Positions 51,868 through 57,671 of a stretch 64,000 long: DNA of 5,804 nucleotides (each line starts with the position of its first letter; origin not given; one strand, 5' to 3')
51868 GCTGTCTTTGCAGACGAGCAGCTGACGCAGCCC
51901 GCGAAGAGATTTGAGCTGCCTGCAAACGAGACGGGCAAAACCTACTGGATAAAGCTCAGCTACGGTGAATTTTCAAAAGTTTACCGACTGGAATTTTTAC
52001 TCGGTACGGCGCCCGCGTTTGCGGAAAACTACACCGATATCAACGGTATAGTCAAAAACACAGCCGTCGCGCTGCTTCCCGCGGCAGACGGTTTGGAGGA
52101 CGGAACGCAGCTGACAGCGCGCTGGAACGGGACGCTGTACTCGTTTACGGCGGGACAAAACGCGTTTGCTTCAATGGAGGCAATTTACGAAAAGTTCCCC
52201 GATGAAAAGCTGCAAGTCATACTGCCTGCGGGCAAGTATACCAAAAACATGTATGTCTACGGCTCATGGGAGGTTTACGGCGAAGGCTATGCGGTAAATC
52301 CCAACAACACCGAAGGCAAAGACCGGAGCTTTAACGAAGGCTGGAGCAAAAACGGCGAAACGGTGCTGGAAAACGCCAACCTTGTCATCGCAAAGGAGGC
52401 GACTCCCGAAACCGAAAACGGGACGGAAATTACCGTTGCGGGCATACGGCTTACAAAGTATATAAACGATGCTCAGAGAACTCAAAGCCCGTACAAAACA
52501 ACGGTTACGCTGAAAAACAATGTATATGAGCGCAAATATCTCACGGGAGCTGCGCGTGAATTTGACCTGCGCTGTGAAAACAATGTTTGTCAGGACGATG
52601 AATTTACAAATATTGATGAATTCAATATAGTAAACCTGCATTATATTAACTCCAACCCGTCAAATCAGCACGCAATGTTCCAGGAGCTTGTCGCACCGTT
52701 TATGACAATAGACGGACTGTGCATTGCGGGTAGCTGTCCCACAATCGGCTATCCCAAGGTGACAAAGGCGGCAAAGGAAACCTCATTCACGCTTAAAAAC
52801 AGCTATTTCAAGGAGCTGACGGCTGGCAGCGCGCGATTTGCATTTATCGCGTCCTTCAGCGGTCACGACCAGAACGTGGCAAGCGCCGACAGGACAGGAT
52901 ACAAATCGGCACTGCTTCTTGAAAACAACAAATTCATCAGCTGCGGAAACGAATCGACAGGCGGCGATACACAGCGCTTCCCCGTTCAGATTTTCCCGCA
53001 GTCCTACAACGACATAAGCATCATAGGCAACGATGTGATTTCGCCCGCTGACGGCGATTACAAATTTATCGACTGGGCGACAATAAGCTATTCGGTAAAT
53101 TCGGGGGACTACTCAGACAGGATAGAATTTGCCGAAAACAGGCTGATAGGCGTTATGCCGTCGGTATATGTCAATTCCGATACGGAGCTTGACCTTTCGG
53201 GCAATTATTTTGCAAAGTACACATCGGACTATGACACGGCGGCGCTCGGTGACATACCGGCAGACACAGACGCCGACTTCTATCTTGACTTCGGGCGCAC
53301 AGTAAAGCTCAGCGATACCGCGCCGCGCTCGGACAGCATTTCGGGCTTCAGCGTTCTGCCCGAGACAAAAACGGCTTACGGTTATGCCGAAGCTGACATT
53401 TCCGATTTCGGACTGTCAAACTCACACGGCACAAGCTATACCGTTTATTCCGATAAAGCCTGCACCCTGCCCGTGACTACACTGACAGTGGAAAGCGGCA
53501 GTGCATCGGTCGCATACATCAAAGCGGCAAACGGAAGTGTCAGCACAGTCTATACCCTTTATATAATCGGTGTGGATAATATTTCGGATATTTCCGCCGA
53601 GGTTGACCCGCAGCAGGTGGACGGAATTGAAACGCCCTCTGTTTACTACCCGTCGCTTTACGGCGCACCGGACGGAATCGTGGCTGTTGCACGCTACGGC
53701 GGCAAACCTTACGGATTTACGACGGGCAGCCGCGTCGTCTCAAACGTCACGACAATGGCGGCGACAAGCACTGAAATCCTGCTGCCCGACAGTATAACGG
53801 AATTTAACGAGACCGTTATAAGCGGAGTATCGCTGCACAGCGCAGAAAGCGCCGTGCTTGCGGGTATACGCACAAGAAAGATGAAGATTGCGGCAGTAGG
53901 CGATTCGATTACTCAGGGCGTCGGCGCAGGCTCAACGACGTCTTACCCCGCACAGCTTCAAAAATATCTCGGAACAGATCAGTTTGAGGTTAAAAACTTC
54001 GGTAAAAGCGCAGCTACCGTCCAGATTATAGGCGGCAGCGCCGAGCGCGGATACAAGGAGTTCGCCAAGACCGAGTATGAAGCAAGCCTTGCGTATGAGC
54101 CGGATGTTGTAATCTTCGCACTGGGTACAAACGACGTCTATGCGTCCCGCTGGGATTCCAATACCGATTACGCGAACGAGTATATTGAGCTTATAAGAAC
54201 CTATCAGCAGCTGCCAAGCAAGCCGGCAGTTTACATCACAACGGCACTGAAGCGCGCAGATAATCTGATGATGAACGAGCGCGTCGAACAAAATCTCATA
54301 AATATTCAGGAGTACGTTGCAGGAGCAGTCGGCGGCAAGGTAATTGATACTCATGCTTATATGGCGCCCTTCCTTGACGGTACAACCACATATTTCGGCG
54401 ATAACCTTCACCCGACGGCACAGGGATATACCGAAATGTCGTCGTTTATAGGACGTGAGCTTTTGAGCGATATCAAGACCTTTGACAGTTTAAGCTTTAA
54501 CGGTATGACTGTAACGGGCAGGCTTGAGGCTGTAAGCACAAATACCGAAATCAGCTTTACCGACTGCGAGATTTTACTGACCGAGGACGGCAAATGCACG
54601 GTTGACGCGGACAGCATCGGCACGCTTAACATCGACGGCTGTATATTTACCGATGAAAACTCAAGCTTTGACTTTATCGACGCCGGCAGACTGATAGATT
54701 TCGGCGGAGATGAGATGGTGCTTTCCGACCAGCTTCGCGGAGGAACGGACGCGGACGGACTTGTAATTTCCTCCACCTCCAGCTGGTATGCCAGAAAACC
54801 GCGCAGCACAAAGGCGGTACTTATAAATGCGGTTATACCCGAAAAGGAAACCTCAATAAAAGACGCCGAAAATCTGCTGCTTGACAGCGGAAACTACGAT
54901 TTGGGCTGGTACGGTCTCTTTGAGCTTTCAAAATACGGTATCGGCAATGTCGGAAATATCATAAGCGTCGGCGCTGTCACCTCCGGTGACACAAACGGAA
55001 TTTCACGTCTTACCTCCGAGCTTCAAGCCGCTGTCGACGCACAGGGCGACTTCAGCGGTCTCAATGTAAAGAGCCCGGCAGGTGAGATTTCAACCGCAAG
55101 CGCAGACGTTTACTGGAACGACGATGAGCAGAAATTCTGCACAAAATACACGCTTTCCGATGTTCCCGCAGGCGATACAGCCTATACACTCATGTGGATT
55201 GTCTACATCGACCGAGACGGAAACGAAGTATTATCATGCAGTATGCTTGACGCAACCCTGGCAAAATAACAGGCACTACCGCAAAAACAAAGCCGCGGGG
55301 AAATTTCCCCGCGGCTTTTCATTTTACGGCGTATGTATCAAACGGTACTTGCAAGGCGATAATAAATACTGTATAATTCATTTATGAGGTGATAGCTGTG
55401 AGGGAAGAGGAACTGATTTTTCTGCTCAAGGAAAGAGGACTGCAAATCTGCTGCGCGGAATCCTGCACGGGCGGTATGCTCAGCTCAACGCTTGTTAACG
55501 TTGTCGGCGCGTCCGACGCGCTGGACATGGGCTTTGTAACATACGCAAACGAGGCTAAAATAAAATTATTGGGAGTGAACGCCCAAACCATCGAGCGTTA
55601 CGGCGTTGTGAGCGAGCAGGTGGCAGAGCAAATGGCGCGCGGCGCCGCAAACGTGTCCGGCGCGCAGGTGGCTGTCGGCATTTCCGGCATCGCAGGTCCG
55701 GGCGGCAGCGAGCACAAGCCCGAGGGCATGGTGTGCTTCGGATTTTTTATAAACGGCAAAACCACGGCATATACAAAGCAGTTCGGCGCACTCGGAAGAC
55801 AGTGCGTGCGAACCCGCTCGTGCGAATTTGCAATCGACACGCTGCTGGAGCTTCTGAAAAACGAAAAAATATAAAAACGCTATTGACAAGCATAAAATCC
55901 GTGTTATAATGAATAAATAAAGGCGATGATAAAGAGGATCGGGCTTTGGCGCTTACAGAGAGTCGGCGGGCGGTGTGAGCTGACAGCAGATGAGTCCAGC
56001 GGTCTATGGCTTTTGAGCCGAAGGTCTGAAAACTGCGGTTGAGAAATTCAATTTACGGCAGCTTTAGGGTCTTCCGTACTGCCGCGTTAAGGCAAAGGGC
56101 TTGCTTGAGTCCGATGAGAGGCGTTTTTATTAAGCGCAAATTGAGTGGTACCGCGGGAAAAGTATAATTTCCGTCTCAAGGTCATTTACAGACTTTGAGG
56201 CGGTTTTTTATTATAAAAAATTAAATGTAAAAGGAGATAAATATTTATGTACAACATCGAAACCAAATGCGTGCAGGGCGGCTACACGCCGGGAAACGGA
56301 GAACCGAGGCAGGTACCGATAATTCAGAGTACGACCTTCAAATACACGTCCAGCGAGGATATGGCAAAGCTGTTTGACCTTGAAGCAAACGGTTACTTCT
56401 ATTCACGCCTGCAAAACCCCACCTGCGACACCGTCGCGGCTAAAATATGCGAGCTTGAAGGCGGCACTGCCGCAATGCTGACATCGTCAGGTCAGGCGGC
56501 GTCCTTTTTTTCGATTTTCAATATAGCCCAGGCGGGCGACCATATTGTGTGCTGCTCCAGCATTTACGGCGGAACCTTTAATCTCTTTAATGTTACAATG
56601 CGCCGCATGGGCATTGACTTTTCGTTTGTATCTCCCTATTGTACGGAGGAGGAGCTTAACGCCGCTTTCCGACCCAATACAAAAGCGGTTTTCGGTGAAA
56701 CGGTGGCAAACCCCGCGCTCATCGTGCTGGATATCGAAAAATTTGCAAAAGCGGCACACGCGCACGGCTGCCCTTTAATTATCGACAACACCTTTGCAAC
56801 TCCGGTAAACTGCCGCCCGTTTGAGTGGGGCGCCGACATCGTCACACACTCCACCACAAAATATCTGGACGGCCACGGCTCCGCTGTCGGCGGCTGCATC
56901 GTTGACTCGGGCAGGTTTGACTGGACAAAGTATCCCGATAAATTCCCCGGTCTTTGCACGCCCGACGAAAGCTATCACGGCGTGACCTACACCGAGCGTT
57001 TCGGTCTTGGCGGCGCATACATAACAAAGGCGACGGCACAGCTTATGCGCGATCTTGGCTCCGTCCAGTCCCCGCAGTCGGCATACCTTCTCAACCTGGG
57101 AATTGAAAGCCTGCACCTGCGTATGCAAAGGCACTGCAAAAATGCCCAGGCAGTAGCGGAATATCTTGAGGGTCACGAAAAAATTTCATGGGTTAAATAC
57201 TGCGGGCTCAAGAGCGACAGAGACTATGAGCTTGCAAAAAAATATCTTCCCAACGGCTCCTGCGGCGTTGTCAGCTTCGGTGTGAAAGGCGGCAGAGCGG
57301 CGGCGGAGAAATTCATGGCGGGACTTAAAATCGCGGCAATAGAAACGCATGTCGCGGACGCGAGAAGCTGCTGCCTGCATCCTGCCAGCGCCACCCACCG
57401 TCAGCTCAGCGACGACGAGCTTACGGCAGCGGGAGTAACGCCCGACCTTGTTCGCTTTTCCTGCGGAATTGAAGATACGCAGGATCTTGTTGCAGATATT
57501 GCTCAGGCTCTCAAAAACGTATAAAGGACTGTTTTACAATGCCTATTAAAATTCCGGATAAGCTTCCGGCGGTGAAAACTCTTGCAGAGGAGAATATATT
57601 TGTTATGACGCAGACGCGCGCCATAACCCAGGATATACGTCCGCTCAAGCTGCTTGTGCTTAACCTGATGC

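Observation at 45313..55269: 3,318-aa secreted mosaic protein combining three SGNH esterase domains with four beta-helix-like modules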

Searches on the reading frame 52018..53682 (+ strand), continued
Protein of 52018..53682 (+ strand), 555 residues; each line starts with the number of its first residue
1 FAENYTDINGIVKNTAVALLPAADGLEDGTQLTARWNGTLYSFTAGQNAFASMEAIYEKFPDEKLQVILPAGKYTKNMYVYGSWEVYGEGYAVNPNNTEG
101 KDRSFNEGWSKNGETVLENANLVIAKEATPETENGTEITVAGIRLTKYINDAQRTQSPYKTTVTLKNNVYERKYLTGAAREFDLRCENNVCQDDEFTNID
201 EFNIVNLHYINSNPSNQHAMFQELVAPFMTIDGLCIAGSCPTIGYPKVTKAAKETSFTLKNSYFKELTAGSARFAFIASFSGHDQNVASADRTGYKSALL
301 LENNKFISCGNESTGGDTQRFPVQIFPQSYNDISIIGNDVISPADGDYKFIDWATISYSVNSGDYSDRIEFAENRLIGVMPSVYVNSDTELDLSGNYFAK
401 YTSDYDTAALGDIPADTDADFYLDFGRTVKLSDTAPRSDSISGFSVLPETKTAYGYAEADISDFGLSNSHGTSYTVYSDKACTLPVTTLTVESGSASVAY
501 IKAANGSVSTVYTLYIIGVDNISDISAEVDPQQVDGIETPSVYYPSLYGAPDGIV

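Call 63: list_cluster_members(proteins=[P0004, P0005, P0006, P0007, P0009, P0031, P0043, P0012, P0061, P0064])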
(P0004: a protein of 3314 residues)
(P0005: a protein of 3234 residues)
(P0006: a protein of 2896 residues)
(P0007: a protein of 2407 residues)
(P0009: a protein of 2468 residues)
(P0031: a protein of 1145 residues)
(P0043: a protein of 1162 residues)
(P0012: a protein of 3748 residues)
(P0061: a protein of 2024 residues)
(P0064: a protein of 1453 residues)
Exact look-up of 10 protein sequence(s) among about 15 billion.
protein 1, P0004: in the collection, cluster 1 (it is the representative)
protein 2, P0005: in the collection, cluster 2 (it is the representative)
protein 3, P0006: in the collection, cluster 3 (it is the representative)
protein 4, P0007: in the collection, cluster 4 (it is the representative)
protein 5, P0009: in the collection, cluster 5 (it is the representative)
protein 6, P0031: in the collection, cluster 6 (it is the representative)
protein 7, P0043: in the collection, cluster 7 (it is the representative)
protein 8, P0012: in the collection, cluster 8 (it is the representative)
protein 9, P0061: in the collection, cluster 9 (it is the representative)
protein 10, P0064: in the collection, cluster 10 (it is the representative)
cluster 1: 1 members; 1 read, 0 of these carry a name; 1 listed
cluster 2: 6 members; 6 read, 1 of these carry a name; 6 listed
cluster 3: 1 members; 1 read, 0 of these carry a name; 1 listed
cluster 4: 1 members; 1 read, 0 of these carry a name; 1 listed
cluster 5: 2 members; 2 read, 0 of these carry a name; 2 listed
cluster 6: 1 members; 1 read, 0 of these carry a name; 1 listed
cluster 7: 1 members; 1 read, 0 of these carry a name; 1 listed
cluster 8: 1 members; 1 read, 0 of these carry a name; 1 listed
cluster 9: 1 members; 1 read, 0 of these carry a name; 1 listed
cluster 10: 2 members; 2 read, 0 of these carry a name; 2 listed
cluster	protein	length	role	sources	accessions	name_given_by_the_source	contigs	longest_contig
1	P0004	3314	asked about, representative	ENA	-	-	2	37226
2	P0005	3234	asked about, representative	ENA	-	-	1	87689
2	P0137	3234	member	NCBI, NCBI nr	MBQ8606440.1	MAG: hypothetical protein IJ408_06845 [Clostridia bacterium] | hypothetical protein [Clostridia bacterium]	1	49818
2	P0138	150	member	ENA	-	-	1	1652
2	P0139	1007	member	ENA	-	-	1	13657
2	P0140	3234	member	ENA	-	-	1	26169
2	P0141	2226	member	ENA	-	-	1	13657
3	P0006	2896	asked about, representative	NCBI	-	-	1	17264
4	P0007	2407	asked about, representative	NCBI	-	-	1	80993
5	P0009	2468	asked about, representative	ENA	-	-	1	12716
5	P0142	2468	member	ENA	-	-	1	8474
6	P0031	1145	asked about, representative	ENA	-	-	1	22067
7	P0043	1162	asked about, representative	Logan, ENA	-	-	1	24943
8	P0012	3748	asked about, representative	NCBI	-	-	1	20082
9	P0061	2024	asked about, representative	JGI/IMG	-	-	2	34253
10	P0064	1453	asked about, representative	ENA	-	-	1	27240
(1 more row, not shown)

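Call 80: fold_search(model_id=the predicted structure, library=viral)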
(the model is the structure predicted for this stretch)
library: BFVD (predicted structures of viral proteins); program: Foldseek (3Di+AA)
matches with E <= 10: 517; with E <= 0.001: 0
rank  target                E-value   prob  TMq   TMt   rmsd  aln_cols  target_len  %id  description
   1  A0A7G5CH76            1.8e-03  1.00  0.32  0.26   9.1       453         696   12  (no name in the UniProt tables at hand)
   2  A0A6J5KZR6            3.6e-03  0.92  0.26  0.24  21.9       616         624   11  Glycine-rich domain-containing protein [uncultured Caudovirales phage]
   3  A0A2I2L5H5            4.5e-03  1.00  0.31  0.45   8.3       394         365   10  Hydrolase, related to pectinesterase [Orpheovirus IHUMI-LCC2]
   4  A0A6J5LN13            6.2e-03  0.96  0.31  0.31  14.2       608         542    9  Pectate lyase superfamily protein [uncultured Caudovirales phage]
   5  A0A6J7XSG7            8.5e-03  0.94  0.21  0.21  13.6       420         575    9  Pectate lyase superfamily protein [uncultured Caudovirales phage]
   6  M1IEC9                1.1e-02  0.98  0.32  0.33  10.7       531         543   11  Putative tailspike, beta-helical glycoside [Bacillus phage Finn]
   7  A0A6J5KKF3            1.2e-02  0.97  0.31  0.32  14.7       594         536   11  Right handed beta helix domain-containing protein [uncultured Caudovirales phage]
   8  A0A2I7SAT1            1.5e-02  0.87  0.30  0.28  18.1       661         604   11  (no name in the UniProt tables at hand)
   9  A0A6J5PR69            1.6e-02  0.69  0.28  0.27  21.0       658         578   14  Pectate lyase superfamily protein [uncultured Caudovirales phage]
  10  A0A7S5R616            1.6e-02  0.44  0.18  0.14  20.1       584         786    9  (no name in the UniProt tables at hand)
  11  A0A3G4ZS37            1.8e-02  0.47  0.18  0.14  17.9       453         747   10  Right handed beta helix domain-containing protein [Edafosvirus sp.]
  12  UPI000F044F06         2.1e-02  0.38  0.23  0.19  22.1       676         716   10  (no name look-up for this kind of identifier)
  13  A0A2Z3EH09            2.2e-02  0.99  0.33  0.22   9.5       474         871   12  (no name in the UniProt tables at hand)
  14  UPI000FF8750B         2.2e-02  0.41  0.23  0.22  20.2       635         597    9  (no name look-up for this kind of identifier)
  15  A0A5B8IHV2            2.3e-02  1.00  0.28  0.34   6.8       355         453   10  Uncharacterized protein [Mimiviridae sp. ChoanoV1]
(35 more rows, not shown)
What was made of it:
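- Foldseek against viral models returns tailspikes and pectate-lyase-superfamily proteins with probability up to 1.0 (call 80).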

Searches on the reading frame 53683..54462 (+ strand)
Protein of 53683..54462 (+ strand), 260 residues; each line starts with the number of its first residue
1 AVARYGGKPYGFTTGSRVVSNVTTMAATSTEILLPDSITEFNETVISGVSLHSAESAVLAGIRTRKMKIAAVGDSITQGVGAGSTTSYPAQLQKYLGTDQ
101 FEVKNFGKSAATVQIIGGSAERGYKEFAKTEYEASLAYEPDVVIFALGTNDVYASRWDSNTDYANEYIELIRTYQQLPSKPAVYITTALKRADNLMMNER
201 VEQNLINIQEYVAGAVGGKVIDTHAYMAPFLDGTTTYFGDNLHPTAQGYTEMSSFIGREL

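Call 55: search_protein_families(library=pfam, proteins=[window:53683-54462:+], max_evalue=10)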
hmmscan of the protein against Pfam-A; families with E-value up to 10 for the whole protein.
window:53683-54462:+ (260 aa): 4 families
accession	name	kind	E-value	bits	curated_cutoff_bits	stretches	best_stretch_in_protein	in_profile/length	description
PF13472.12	Lipase_GDSL_2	-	7.5e-24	85.6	32.9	1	71-249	1-176/178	GDSL-like Lipase/Acylhydrolase family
PF00657.28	Lipase_GDSL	-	7.8e-18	65.8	23.6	1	69-254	1-206/208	GDSL-like Lipase/Acylhydrolase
PF04311.20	DUF459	-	0.011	15.5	27.2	1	68-156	1-76/197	Protein of unknown function (DUF459)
PF02741.20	FTR_C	-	0.086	13.3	25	1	22-67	78-123/149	FTR, proximal lobe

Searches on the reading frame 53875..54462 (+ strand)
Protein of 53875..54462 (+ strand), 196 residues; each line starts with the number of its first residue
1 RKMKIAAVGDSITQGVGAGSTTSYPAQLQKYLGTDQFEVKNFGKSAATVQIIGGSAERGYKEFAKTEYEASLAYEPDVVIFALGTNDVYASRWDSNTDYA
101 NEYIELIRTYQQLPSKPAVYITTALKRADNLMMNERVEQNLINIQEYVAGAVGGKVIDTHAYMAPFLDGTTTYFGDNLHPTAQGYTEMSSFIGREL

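Call 72: search_protein_families(library=ncbifam, proteins=[window:53875-54462:+], max_evalue=0.01)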
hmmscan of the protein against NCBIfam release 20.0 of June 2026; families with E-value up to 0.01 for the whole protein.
window:53875-54462:+ (196 aa): 2 families
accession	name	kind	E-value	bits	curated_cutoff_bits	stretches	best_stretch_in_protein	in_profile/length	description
NF042968.1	AcxylEst_AxeA1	equivalog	1.3e-30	106.2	700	1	3-191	275-458/459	acetylxylan esterase AxeA1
NF042969.1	AcxyGlmanDactase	equivalog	6.2e-05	22.1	500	1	73-122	207-255/323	bifunctional acetylxylan esterase/glucomannan deacetylase AxeC2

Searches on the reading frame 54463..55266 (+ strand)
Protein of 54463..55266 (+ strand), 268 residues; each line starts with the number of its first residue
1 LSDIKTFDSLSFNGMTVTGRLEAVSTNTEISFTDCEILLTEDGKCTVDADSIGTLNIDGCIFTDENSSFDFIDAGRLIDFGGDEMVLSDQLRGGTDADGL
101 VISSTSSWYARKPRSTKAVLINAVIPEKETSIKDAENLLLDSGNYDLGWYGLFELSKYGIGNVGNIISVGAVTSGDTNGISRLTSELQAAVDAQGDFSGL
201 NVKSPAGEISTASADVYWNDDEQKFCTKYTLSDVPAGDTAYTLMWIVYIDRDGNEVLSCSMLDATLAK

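Call 55: search_protein_families(library=pfam, proteins=[window:54463-55266:+], max_evalue=10)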
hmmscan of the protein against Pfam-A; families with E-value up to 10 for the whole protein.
window:54463-55266:+ (268 aa): 2 families
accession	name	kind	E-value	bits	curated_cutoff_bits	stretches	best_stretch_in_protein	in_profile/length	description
PF21564.2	Caudo_bapla_RBP_neck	-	0.02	15.6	27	1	6-20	4-18/21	Lactococcus phage p2, Receptor binding protein, neck domain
PF17583.7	DUF5484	-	0.27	11.4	27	1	229-254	13-40/43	Family of unknown function (DUF5484)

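Call 69: search_solved_structures(query=A7, max_evalue=10)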
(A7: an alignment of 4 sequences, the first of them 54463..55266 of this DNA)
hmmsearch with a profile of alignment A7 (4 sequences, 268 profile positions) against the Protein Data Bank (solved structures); distinct sequences matched with E-value up to 10: 0.
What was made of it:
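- The C-terminal domain matches nothing (calls 55, 69).
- Tried and rejected: Pfam at E <= 10 and a PDB profile search both found nothing (calls 55, 69).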

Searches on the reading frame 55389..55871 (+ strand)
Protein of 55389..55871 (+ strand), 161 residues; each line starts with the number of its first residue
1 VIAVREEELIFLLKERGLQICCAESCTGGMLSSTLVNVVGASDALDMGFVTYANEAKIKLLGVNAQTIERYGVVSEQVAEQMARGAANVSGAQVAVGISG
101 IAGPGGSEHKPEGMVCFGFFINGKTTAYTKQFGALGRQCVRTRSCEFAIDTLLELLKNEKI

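Call 11: search_protein_families(library=pfam, proteins=[window:55389-55871:+], max_evalue=0.001)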
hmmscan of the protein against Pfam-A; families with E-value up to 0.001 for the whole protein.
window:55389-55871:+ (161 aa): 1 family
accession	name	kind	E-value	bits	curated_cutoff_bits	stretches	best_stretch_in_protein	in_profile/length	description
PF02464.23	CinA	-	5.3e-50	169.5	23.5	1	6-156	5-155/155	Competence-damaged protein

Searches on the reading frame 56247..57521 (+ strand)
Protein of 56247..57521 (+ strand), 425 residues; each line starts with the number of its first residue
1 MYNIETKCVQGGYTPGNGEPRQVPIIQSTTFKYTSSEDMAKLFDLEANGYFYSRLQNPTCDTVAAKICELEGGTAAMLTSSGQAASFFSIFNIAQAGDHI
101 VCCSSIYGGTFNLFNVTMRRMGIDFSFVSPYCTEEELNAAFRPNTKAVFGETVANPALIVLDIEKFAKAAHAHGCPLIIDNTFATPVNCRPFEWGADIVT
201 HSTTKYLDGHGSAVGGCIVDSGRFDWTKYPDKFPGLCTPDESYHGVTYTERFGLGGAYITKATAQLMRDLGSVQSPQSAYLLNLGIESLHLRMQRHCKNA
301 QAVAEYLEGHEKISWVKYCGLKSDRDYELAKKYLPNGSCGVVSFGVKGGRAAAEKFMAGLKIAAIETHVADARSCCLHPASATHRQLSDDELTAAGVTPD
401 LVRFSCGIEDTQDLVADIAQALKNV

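Call 11: search_protein_families(library=pfam, proteins=[window:56247-57521:+], max_evalue=0.001)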
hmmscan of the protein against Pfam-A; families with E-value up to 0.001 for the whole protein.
window:56247-57521:+ (425 aa): 1 family
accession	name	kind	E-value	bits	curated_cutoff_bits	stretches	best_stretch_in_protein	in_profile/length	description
PF01053.26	Cys_Met_Meta_PP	-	8.1e-124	413.5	27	1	5-423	1-381/381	Cys/Met metabolism PLP-dependent enzyme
